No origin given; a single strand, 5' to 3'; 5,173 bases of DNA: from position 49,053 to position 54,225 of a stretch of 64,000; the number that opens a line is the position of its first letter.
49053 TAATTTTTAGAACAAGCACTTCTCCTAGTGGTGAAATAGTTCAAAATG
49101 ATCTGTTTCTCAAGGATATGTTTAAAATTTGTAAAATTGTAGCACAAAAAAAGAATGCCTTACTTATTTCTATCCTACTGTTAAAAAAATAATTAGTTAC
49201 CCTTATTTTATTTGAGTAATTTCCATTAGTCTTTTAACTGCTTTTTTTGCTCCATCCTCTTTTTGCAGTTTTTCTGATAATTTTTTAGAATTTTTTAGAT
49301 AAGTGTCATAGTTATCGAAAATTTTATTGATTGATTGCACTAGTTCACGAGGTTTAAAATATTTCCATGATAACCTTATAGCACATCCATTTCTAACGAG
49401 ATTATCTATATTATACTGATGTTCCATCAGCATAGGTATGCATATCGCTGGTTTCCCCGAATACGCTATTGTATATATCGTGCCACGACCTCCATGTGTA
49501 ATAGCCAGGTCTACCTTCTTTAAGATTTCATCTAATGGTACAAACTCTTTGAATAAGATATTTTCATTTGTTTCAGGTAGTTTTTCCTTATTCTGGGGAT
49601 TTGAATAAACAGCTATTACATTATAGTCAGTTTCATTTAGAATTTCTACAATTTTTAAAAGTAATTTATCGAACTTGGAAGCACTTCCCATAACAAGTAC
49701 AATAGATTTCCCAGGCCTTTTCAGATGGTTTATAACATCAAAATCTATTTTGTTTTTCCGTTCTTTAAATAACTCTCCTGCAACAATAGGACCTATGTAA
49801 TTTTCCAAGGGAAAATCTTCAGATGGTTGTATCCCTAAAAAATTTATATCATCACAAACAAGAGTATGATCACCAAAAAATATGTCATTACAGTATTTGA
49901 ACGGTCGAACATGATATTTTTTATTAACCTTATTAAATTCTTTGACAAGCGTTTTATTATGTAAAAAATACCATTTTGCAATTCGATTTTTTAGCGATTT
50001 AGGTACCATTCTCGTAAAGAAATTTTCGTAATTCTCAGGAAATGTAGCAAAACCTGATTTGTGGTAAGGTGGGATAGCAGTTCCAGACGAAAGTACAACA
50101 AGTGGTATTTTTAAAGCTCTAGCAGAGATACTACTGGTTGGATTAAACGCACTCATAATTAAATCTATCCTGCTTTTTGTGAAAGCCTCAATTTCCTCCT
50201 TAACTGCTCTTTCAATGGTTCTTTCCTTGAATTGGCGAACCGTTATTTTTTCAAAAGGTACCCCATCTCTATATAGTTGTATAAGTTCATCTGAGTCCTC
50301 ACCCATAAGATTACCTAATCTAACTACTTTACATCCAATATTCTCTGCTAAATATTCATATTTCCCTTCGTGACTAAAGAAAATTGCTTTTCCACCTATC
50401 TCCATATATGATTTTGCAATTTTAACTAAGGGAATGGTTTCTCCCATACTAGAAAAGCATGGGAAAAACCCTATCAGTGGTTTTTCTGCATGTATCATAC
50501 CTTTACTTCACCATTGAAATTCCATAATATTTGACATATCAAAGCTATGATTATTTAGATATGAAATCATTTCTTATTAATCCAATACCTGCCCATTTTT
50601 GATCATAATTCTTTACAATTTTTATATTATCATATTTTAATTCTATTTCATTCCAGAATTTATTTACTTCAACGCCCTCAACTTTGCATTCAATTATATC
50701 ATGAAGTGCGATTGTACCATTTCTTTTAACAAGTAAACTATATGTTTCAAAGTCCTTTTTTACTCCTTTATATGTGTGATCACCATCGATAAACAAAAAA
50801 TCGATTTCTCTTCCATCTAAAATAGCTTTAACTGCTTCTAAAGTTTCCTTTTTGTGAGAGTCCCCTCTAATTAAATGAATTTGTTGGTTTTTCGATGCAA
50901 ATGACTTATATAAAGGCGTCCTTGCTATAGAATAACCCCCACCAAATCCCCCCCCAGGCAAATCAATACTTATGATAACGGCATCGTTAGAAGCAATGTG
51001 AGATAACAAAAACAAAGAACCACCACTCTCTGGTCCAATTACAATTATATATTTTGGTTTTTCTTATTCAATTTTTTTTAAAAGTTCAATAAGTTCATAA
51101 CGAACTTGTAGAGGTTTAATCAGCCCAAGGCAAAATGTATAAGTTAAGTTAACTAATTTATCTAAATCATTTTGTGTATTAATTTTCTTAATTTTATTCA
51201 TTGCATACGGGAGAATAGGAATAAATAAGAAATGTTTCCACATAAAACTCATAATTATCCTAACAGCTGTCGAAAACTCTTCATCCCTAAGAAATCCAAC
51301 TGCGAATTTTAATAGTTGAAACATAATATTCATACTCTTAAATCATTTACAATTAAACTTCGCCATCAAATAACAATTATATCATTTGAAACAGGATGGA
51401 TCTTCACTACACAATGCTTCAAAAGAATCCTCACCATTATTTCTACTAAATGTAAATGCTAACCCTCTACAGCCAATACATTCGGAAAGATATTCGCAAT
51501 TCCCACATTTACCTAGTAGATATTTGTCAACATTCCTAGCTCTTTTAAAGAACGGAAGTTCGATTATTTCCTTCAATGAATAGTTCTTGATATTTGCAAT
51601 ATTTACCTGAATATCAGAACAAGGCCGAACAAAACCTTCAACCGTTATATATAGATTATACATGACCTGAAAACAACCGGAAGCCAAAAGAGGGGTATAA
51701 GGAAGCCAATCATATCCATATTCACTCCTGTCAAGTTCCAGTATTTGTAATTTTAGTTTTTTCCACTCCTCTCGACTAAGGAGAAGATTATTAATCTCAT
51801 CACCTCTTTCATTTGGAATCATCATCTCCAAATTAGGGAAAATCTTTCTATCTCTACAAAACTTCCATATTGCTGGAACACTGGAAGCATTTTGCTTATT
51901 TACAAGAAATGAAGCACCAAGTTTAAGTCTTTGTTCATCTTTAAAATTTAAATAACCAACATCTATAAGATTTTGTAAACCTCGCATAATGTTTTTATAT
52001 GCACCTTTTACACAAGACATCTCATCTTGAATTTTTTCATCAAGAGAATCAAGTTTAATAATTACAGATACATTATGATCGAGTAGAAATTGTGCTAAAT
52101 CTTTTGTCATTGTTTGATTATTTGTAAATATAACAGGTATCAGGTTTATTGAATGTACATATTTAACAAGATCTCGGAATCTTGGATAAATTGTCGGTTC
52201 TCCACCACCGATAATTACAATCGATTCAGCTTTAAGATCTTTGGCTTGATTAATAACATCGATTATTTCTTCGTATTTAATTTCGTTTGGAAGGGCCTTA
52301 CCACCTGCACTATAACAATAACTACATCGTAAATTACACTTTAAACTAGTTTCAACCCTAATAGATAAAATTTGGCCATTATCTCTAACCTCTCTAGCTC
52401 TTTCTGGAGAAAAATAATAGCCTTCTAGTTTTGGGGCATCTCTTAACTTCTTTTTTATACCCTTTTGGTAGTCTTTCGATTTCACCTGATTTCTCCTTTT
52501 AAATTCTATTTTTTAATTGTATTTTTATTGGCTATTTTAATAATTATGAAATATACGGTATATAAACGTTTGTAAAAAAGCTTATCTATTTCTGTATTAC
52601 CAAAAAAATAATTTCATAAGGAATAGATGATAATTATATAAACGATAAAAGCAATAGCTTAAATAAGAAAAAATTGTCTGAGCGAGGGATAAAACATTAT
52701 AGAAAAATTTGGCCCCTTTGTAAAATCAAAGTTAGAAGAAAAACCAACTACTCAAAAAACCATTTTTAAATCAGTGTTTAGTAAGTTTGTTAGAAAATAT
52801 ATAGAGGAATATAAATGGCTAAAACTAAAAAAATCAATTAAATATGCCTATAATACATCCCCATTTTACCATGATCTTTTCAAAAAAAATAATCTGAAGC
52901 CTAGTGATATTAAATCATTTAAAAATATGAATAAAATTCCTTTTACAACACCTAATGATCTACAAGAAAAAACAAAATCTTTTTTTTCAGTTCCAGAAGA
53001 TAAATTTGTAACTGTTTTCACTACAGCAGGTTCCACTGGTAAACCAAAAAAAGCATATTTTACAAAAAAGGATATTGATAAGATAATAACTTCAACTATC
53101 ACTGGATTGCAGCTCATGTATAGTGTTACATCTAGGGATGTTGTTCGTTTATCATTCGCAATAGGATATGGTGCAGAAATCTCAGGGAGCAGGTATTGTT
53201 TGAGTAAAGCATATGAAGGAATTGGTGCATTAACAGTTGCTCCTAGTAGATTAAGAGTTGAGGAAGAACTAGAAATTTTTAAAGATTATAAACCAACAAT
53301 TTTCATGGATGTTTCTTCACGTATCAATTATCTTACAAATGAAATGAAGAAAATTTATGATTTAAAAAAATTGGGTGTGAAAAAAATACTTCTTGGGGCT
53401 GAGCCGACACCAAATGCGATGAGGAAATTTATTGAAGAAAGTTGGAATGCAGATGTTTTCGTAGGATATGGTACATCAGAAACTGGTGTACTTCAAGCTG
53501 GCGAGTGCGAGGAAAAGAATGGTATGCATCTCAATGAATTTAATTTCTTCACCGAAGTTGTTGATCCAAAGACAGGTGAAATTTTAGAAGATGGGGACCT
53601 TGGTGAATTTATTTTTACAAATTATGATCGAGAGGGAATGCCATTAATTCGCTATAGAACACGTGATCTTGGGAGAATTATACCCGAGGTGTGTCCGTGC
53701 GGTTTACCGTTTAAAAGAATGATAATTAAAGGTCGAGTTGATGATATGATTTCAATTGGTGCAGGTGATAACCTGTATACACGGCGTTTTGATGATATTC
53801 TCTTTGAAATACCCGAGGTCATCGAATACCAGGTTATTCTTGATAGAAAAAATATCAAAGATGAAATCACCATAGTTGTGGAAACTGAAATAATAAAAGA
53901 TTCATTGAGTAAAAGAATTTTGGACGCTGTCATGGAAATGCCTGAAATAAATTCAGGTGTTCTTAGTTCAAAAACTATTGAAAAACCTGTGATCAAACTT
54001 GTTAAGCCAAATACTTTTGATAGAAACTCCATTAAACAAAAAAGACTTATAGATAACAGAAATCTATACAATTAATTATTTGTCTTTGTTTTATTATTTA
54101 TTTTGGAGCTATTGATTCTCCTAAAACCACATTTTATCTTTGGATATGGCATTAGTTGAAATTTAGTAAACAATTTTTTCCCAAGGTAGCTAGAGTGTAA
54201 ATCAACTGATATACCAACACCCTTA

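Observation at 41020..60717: ~20-kb island rich in isoprenoid-tailoring enzyme families next to the mevalonate pathway: candidate undescribed lipid/terpenoid modification system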

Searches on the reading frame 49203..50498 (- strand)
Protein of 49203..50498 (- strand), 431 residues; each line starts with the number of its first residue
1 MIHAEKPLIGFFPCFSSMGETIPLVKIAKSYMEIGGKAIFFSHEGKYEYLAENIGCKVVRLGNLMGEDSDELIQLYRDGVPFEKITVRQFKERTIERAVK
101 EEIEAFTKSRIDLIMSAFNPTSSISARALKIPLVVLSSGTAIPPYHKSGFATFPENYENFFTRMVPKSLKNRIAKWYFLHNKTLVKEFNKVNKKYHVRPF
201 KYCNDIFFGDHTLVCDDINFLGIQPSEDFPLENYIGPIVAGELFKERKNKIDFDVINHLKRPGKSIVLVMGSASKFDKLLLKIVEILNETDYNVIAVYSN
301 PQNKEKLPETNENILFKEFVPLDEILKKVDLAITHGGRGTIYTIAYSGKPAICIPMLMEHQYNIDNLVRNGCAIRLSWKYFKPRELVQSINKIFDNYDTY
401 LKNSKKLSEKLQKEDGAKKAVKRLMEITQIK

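Call 3: search_protein_families(library=pfam, proteins=[window:49203-50498:-], max_evalue=0.01)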
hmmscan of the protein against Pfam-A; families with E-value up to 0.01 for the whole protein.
window:49203-50498:- (431 aa): 4 families
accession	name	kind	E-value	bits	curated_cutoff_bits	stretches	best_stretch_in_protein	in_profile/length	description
PF04101.22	Glyco_tran_28_C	-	8.6e-19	68.6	22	1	269-418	4-164/166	Glycosyltransferase family 28 C-terminal domain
PF06722.18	EryCIII-like_C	-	2.1e-13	50.9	31.7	1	285-426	5-144/145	Erythromycin biosynthesis protein CIII-like, C-terminal domain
PF00201.24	UDPGT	-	3.6e-10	39.7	19.5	1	102-409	110-420/499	UDP-glucoronosyl and UDP-glucosyl transferase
PF04007.18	DUF354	-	0.0084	15.7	22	0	272-354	203-286/349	Protein of unknown function (DUF354)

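Call 5: search_protein_families(library=ncbifam, proteins=[window:49203-50498:-], max_evalue=0.001)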
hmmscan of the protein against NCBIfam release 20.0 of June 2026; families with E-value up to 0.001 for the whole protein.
window:49203-50498:- (431 aa): 8 families
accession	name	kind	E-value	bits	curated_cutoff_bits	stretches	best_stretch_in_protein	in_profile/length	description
TIGR01426.2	MGT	subfamily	1.1e-19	70.7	260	1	97-425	80-388/393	macrolide family glycosyltransferase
TIGR01133.1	murG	equivalog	2.8e-14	52.9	250.25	1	246-421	165-350/353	undecaprenyldiphospho-muramoylpentapeptide beta-N-acetylglucosaminyltransferase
TIGR04516.1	glycosyl_450act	subfamily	2.9e-14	53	440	1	280-429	268-415/418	activator-dependent family glycosyltransferase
NF041548.1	PssE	equivalog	1.2e-12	48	120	1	267-412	2-143/146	PssE/Cps14G family polysaccharide biosynthesis glycosyltransferase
TIGR00661.1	MJ1255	subfamily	1.6e-11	44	195.9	1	257-380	181-301/321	MJ1255/VC2487 family glycosyltransferase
NF033129.1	macro_glyco_Mgt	subfamily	1e-08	34.6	700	1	291-422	256-386/393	macrolide-inactivating glycosyltransferase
NF009102.0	PRK12446.1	equivalog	7.1e-05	21.9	339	1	234-410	158-339/352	undecaprenyldiphospho-muramoylpentapeptide beta-N-acetylglucosaminyltransferase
NF046028.1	GluronsyltaseWelK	equivalog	0.00021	20.5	400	1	269-370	172-275/319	beta-1,4-glucuronosyltransferase WelK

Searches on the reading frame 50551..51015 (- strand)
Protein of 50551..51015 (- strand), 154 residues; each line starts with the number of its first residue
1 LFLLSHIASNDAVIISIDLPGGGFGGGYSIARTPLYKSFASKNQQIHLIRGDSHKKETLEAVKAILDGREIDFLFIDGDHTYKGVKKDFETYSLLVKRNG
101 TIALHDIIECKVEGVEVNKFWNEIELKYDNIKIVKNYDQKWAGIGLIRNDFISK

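Call 3: search_protein_families(library=pfam, proteins=[window:50551-51015:-], max_evalue=0.01)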
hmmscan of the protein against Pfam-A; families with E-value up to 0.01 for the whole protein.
window:50551-51015:- (154 aa): 2 families
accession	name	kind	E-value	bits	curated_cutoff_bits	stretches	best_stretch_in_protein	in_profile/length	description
PF13578.12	Methyltransf_24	-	1.4e-12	48.8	26.3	1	2-107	13-105/105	Methyltransferase domain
PF04989.18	RMNT_CmcI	-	0.00018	21.8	23.2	1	43-106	84-147/206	Rhamnosyl O-methyltransferase/CmcI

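Call 5: search_protein_families(library=ncbifam, proteins=[window:50551-51015:-], max_evalue=0.001)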
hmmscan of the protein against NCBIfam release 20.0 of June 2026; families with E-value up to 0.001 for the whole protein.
window:50551-51015:- (154 aa): 0 families

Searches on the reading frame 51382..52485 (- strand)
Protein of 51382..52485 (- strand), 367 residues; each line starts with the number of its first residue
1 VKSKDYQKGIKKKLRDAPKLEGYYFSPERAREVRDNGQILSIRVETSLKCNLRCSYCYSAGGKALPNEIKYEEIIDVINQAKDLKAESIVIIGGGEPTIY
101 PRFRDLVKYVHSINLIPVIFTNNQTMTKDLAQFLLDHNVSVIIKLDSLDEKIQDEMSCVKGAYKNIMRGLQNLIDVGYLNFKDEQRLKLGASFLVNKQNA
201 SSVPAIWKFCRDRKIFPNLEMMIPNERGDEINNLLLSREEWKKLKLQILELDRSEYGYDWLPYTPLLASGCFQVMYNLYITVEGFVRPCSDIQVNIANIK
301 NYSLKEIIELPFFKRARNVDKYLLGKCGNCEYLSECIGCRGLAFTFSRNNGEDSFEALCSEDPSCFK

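Call 4: search_protein_families(library=pfam, proteins=[window:51382-52485:-], max_evalue=0.01)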
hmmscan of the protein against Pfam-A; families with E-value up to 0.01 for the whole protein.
window:51382-52485:- (367 aa): 3 families
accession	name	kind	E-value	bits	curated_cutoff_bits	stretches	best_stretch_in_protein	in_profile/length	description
PF04055.27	Radical_SAM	-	1.6e-20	74.4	29.5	1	45-178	2-141/166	Radical SAM superfamily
PF13186.11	SPASM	-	2.9e-08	34.3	21.5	1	271-331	1-67/67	Iron-sulfur cluster-binding domain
PF13353.11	Fer4_12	-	0.0014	19.3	22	1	49-133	14-100/137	4Fe-4S single cluster domain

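Call 6: search_protein_families(library=ncbifam, proteins=[window:51382-52485:-], max_evalue=0.001)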
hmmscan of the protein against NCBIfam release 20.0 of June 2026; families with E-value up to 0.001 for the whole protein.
window:51382-52485:- (367 aa): 71 families (the best 25 are shown)
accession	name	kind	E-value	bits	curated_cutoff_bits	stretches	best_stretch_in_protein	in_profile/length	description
TIGR04055.1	rSAM_NirJ2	equivalog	4.2e-31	108.7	500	2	45-250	5-202/326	putative heme d1 biosynthesis radical SAM protein NirJ2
TIGR04545.1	rSAM_ahbD_hemeb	equivalog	1.1e-28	100.6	500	2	45-244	5-197/339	heme b synthase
TIGR04054.1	rSAM_NirJ1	equivalog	7.7e-27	93.9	650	1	45-216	41-203/387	putative heme d1 biosynthesis radical SAM protein NirJ1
TIGR04546.1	rSAM_ahbC_deAc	equivalog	6.6e-24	84.4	650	1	47-248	46-239/390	12,18-didecarboxysiroheme deacetylase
TIGR04053.2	TIGR04053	equivalog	9e-22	77.8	395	2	45-243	13-205/366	TIGR04053 family radical SAM/SPASM domain-containing protein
TIGR04317.1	W_rSAM_matur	equivalog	9.5e-21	74.3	380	1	42-296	6-262/349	tungsten cofactor oxidoreductase radical SAM maturase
TIGR04347.1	pseudo_SAM_Halo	equivalog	3.8e-20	72.5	525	1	45-250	43-240/390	TIGR04347 family pseudo-SAM/SPASM protein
NF045574.1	sacti_mat_StsB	exception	5.2e-19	68.4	625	1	25-177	81-232/466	StsB family radical SAM/SPASM domain sactipeptide maturase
TIGR02666.1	moaA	equivalog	5.5e-19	68.3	284.05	1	39-227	9-198/336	GTP 3',8-cyclase MoaA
TIGR04051.1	rSAM_NirJ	equivalog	8.8e-19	67.7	515.45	1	49-215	11-168/354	heme d1 biosynthesis radical SAM protein NirJ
TIGR03962.1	mycofact_rSAM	equivalog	1.1e-18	67.6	265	1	44-183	16-154/339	mycofactocin radical SAM maturase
NF001199.0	PRK00164.2-1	equivalog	7.4e-18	64.7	231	1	38-222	10-188/308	GTP 3',8-cyclase MoaA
TIGR02668.1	moaA_archaeal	equivalog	1.6e-16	60.2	325.25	1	38-215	8-180/303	GTP 3',8-cyclase MoaA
TIGR04103.1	rSAM_nif11_3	equivalog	2e-16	59.6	725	1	45-239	10-195/412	nif11-class peptide radical SAM maturase 3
TIGR04167.1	rSAM_SeCys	equivalog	2.8e-16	59.6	300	1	38-189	6-159/303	arsenosugar biosynthesis radical SAM (seleno)protein ArsS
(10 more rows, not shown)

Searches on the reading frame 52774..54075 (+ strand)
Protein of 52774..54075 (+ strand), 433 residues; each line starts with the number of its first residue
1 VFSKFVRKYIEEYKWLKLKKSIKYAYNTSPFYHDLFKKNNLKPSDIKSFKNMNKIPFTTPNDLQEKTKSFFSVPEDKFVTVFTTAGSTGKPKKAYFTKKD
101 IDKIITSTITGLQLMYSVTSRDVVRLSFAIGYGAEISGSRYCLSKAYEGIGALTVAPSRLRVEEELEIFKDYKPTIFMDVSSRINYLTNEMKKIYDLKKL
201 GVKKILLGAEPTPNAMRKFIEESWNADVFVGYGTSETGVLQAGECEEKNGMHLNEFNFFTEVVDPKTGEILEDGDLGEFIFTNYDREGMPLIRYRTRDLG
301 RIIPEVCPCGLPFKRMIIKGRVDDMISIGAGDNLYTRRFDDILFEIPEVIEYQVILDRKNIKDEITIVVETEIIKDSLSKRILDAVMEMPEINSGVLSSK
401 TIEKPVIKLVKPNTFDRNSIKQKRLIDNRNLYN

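Call 4: search_protein_families(library=pfam, proteins=[window:52774-54075:+], max_evalue=0.01)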
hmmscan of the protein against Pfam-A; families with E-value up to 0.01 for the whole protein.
window:52774-54075:+ (433 aa): 2 families
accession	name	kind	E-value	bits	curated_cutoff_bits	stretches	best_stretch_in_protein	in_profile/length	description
PF00501.34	AMP-binding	-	7.3e-15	55.1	29.9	1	69-280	155-373/384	AMP-binding enzyme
PF14535.12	AMP-binding_C_2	-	1.1e-09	38.8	25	1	331-429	1-96/96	AMP-binding enzyme C-terminal domain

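Call 6: search_protein_families(library=ncbifam, proteins=[window:52774-54075:+], max_evalue=0.001)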
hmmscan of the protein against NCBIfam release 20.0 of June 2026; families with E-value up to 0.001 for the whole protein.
window:52774-54075:+ (433 aa): 23 families
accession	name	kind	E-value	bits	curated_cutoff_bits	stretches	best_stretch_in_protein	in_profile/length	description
TIGR02155.1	PA_CoA_ligase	equivalog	3.9e-69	233.2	646.3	1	12-429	10-422/422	phenylacetate--CoA ligase PaaK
NF045666.1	DVU1553_fam_AMP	equivalog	1.3e-68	231.5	300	1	6-321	19-330/331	DVU_1553 family AMP-dependent CoA ligase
NF041878.1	paak_haloarch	equivalog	1.6e-63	214.8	700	1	7-429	10-427/427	phenylacetate--CoA ligase PaaK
NF053551.1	FlxY_rubin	equivalog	1.1e-53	182.6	520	1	8-429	7-424/424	flexirubin biosynthesis putative acyl-CoA ligase FlxY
TIGR03335.1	F390_ftsA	equivalog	6.9e-35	120.6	458.7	1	17-329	21-336/445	coenzyme F390 synthetase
NF041217.1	BagE_FevW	exception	1.1e-24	87.2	800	1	46-373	38-358/424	bagremycin/ferroverdin synthetase BagE/FevW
NF004837.0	PRK06187.1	subfamily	2.6e-17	62.3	476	1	56-249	150-335/531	long-chain-fatty-acid--CoA ligase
NF009233.0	PRK12583.1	subfamily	7.2e-13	47.8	832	1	29-284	156-407/558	fatty acid CoA ligase family protein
TIGR02304.1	aden_form_hyp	equivalog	4.3e-11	42.5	251.9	1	162-396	176-403/430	F390 synthetase-related protein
NF006181.0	PRK08314.1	subfamily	3.9e-09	35.3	705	1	66-281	194-403/563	long-chain-fatty-acid--CoA ligase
TIGR01923.1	menE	equivalog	1.5e-08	33.9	330.15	1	64-355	101-380/442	o-succinylbenzoate--CoA ligase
TIGR01733.1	AA-adenyl-dom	subfamily_domain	9.4e-08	31.3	317.4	1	68-241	116-277/409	amino acid adenylation domain-containing protein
NF005676.0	PRK07470.1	equivalog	1.4e-07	30.5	774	1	71-203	171-296/544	acyl-CoA synthetase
NF005307.0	PRK06839.1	equivalog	1.5e-07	30.5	748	1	58-380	130-447/496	o-succinylbenzoate--CoA ligase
NF005897.1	PRK07867.1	exception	5.3e-06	25.4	850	1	73-307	142-363/496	long-chain-fatty-acid--CoA ligase FadD17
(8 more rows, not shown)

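Call 86: search_solved_structures(query=window:52774-54075:+, max_evalue=0.00001)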
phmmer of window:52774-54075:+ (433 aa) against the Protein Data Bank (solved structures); distinct sequences matched with E-value up to 0.00001: 8.
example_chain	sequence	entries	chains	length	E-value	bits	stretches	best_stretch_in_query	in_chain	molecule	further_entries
4r1l_A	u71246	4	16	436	8.3e-58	199.5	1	7-429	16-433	Phenylacetate-coenzyme A ligase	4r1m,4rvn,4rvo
2y27_A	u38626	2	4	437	6.8e-52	180.1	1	16-429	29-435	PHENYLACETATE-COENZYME A LIGASE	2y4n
2y4o_A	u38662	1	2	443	1.7e-51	178.8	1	14-371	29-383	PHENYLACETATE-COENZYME A LIGASE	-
6hdw_A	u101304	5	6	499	1.6e-24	89.9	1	18-432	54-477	2-hydroxyisobutyryl-CoA synthetase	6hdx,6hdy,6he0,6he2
9s3l_A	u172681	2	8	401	7.9e-24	87.6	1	36-395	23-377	Phenylacetate-CoA ligase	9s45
6wuq_A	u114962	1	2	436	5.8e-21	78.2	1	29-356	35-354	AjiA1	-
6siw_A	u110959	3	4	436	1.3e-17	67.2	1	29-357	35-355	PaaK-like ligase (AMP-dependent synthetase and ligase) | AMP-dependent synthetase and ligase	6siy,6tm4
6siw_B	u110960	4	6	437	1.3e-17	67.1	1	29-356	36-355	PaaK-like ligase (AMP-dependent synthetase and ligase) | AMP-dependent synthetase and ligase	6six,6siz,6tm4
